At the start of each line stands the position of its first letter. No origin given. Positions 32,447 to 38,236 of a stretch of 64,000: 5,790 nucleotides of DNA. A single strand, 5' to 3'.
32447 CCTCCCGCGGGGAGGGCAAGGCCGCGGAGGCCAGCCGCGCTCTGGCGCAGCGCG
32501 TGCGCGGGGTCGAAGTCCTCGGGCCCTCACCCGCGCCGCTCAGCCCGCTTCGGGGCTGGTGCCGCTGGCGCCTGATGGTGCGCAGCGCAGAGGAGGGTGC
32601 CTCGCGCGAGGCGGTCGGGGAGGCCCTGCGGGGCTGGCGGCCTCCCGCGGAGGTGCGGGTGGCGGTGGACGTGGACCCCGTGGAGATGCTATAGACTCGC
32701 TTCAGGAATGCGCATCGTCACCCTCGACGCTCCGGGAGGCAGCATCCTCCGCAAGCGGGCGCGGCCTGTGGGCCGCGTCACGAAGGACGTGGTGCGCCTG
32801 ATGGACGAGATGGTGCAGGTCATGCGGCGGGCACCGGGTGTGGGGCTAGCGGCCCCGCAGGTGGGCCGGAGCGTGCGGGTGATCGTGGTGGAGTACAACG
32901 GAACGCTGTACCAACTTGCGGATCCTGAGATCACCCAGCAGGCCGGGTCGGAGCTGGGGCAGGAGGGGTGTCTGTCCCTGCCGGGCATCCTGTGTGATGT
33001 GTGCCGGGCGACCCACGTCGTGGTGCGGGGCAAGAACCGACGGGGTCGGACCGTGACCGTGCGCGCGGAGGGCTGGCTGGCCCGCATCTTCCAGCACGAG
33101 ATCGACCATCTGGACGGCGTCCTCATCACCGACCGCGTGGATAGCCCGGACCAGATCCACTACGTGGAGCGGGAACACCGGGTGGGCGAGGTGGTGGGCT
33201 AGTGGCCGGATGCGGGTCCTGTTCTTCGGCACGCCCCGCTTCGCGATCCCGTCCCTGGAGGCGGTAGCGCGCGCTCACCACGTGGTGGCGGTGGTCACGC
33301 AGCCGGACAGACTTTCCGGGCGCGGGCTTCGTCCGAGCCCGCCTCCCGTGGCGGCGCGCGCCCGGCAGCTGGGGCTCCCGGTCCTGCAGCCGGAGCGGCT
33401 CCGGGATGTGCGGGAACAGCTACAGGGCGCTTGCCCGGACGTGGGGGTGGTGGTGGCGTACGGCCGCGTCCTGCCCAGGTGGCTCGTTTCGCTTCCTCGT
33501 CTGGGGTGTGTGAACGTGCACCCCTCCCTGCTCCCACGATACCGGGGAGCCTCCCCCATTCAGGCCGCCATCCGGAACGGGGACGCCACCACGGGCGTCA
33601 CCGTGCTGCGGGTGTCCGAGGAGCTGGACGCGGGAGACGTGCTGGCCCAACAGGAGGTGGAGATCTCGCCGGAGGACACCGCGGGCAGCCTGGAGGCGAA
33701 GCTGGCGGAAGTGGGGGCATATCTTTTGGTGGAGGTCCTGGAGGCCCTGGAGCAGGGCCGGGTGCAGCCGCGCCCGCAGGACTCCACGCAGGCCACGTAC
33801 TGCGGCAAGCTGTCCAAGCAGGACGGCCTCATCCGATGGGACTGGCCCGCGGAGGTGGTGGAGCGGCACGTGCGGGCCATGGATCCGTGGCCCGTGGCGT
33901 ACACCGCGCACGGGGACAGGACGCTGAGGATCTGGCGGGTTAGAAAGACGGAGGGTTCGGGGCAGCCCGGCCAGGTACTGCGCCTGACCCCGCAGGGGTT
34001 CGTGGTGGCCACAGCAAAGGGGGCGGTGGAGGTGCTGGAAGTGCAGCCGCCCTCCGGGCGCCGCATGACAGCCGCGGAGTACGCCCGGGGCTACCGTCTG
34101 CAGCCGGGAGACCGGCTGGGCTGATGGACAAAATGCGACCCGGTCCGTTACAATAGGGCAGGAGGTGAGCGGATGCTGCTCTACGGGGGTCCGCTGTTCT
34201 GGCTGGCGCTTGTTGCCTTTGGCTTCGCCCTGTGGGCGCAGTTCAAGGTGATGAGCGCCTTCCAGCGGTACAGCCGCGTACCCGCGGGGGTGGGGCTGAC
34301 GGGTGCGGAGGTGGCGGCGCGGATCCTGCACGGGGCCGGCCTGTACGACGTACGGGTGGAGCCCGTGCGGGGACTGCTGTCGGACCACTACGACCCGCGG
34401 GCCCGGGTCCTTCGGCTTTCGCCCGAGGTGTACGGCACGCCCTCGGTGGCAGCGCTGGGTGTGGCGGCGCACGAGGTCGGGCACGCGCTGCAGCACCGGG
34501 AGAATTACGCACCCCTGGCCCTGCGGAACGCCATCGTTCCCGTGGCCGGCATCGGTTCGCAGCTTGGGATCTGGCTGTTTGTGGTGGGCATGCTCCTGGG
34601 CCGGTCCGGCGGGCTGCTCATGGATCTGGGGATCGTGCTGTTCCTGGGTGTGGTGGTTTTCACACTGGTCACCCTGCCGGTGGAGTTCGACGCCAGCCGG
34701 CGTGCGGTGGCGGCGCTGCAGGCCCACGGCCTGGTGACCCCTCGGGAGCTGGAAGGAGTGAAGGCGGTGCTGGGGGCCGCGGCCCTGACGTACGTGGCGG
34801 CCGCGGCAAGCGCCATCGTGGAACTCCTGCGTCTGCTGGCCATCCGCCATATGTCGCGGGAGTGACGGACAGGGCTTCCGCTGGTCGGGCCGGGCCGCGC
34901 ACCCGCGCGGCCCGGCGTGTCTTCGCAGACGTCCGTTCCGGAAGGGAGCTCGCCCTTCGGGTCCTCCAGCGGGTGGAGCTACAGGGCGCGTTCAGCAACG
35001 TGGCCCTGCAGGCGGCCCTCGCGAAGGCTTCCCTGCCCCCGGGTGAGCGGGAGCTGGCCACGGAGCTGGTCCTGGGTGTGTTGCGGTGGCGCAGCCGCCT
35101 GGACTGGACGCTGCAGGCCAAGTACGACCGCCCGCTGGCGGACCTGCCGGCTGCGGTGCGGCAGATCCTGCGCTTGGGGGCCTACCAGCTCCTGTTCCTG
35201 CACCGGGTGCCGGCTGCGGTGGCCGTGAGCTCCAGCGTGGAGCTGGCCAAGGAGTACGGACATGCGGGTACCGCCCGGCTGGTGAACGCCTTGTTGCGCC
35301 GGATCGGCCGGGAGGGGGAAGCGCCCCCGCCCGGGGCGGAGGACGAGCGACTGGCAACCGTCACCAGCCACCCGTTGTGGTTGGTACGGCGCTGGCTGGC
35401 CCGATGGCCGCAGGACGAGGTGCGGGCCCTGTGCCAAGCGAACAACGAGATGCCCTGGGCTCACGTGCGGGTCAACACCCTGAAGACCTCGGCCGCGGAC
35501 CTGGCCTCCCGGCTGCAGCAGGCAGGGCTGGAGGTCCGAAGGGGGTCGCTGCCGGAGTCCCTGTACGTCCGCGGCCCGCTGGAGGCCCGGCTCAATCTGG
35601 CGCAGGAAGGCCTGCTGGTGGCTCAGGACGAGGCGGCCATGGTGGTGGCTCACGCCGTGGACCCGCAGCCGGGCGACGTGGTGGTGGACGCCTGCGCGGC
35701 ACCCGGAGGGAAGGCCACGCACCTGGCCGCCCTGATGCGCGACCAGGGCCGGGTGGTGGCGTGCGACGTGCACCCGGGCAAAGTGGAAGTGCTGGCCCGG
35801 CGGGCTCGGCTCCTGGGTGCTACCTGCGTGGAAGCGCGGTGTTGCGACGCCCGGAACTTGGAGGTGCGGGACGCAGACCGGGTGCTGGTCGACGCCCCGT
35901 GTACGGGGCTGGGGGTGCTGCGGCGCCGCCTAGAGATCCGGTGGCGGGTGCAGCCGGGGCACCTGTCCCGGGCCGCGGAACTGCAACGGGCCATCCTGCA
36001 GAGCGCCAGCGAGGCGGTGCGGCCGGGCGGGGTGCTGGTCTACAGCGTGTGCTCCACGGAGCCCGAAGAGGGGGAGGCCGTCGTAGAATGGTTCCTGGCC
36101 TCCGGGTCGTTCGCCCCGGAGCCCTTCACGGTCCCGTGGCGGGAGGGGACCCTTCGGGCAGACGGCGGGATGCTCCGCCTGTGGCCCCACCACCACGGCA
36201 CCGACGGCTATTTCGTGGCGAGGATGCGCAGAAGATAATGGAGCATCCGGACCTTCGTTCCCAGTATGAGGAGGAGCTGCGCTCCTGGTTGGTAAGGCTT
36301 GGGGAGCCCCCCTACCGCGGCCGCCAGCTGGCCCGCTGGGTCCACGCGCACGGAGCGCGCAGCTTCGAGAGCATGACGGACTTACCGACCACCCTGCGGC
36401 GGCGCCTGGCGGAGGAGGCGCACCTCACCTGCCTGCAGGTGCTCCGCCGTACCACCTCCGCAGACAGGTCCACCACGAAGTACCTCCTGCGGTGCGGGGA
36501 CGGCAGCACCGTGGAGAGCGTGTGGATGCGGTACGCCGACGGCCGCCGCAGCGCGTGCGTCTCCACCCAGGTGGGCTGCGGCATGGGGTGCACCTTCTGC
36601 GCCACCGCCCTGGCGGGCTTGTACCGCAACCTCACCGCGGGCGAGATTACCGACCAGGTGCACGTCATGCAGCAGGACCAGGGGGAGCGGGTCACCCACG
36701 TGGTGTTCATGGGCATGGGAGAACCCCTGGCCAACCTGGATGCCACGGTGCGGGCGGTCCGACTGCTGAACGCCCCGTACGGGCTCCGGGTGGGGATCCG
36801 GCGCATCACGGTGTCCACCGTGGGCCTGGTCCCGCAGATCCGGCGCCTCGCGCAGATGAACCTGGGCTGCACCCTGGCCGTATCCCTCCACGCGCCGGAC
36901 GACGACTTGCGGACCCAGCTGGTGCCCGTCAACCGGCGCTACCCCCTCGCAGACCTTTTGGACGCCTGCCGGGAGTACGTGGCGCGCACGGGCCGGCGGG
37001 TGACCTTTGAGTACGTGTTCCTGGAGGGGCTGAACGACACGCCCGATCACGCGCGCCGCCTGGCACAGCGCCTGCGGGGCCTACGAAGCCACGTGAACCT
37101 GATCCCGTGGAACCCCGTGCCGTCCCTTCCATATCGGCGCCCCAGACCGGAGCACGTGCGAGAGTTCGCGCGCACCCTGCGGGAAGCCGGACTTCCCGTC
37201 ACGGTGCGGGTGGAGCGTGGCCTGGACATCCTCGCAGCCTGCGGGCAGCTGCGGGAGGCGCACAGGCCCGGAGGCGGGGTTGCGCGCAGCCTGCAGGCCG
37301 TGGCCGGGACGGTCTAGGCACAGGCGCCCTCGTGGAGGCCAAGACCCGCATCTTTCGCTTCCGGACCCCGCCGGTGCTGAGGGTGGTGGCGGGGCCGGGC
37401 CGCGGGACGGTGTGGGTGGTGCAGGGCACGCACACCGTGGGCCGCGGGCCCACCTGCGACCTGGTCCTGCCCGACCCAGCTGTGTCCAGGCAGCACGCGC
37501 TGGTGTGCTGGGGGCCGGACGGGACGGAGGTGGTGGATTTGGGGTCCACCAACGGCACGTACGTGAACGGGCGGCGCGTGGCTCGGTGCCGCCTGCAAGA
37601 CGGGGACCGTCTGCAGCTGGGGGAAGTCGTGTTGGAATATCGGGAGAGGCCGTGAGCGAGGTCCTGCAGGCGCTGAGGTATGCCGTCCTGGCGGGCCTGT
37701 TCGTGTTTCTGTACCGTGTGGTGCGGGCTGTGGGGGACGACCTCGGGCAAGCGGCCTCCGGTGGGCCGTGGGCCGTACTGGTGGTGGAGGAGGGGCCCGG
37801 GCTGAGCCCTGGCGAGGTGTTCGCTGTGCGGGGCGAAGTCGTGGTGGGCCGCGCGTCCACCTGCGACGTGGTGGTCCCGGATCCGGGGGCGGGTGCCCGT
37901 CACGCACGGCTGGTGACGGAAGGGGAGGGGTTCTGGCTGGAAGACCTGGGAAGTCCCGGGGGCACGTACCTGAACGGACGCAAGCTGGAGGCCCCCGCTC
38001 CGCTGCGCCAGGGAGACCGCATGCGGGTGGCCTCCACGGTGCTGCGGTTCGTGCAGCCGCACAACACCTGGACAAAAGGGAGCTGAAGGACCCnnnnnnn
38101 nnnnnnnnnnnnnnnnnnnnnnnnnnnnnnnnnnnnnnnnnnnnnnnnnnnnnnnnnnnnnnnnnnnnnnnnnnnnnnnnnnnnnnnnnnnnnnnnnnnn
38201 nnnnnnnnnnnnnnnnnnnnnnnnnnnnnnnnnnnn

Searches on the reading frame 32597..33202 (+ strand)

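Call 40: search_protein_families(library=pfam, proteins=[window:32597-33202:+], max_evalue=0.00001)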
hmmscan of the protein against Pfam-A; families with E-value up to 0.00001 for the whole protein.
window:32597-33202:+ (201 aa): 1 family
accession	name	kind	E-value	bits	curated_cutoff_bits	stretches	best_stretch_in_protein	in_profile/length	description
PF01327.26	Pep_deformylase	-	2.9e-42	144.4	22.8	1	39-185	3-154/156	Polypeptide deformylase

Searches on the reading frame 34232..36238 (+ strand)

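Call 6: search_protein_families(library=pfam, proteins=[window:34232-36238:+], max_evalue=0.01)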
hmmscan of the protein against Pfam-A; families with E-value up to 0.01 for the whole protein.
window:34232-36238:+ (668 aa): 6 families
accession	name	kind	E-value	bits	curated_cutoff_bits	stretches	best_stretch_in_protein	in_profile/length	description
PF01189.24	Methyltr_RsmB-F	-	4e-50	170.7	27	1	475-665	3-198/199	16S rRNA methyltransferase RsmB/F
PF01029.23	NusB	-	1.7e-31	109.8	23.1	1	237-359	3-132/133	NusB family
PF22458.1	RsmF-B_ferredox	-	3.3e-18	66.1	27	1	380-450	1-71/74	Methyltr_RsmF/B-like, ferredoxin-like domain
PF01728.25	FtsJ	-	1.1e-07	32.5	24.1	1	479-612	20-145/181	FtsJ-like methyltransferase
PF13847.12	Methyltransf_31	-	8.6e-06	25.9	27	1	480-615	3-120/145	Methyltransferase domain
PF13649.12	Methyltransf_25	-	8e-05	23.7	27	1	484-549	1-66/97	Methyltransferase domain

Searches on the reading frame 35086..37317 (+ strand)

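Call 6: search_protein_families(library=pfam, proteins=[window:35086-37317:+], max_evalue=0.01)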
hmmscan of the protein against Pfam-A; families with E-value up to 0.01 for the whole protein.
window:35086-37317:+ (743 aa): 2 families
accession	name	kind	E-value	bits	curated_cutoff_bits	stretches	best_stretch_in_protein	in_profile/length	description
PF04055.27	Radical_SAM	-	2.3e-19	70.6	29.5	1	493-652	2-157/166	Radical SAM superfamily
PF21016.3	RlmN_N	-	8e-15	54.8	24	1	395-446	8-59/60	Ribosomal RNA large subunit methyltransferase N-terminal domain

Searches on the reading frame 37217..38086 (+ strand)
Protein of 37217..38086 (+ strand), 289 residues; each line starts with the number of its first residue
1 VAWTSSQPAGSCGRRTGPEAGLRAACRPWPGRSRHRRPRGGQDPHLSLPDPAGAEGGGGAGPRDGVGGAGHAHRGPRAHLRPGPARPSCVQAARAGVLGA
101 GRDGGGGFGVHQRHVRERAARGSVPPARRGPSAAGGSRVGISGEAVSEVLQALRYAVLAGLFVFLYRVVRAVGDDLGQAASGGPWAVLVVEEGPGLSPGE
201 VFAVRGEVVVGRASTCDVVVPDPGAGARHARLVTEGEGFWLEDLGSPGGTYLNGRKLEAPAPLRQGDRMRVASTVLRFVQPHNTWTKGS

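Call 6: search_protein_families(library=pfam, proteins=[window:37217-38086:+], max_evalue=0.01)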
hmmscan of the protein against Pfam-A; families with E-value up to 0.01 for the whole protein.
window:37217-38086:+ (289 aa): 2 families
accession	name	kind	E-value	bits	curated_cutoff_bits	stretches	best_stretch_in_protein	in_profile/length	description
PF00498.31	FHA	-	2.8e-16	60.2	20.7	1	208-270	1-65/67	FHA domain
PF16697.10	Yop-YscD_cpl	-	7.7e-13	49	33.2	1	204-281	14-93/94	Inner membrane component of T3SS, cytoplasmic domain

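Call 8: search_protein_families(library=ncbifam, proteins=[window:37217-38086:+], max_evalue=0.001)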
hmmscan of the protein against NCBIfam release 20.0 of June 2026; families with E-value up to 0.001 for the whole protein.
window:37217-38086:+ (289 aa): 5 families
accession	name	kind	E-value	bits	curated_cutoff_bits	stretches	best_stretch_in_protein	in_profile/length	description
NF049868.1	FhaB_Rv0019c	equivalog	1.7e-21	77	125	1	187-277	68-157/158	FHA domain-containing protein FhaB/FipA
NF052573.1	HisKinEspAMyxo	equivalog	6.3e-13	47.6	1400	1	186-279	26-120/755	serine histidine kinase EspA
TIGR03354.1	VI_FHA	hypoth_equivalog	7.9e-09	35.8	120.25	1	204-276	22-99/420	type VI secretion system-associated FHA domain protein TagH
NF041660.2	oxygluDhInhib_OdhI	equivalog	2.6e-08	33.8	200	1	185-279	36-128/130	oxoglutarate dehydrogenase inhibitor Odhl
NF033760.1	gliding_GltG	equivalog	0.00031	19.4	650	1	209-282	27-100/650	adventurous gliding motility protein GltG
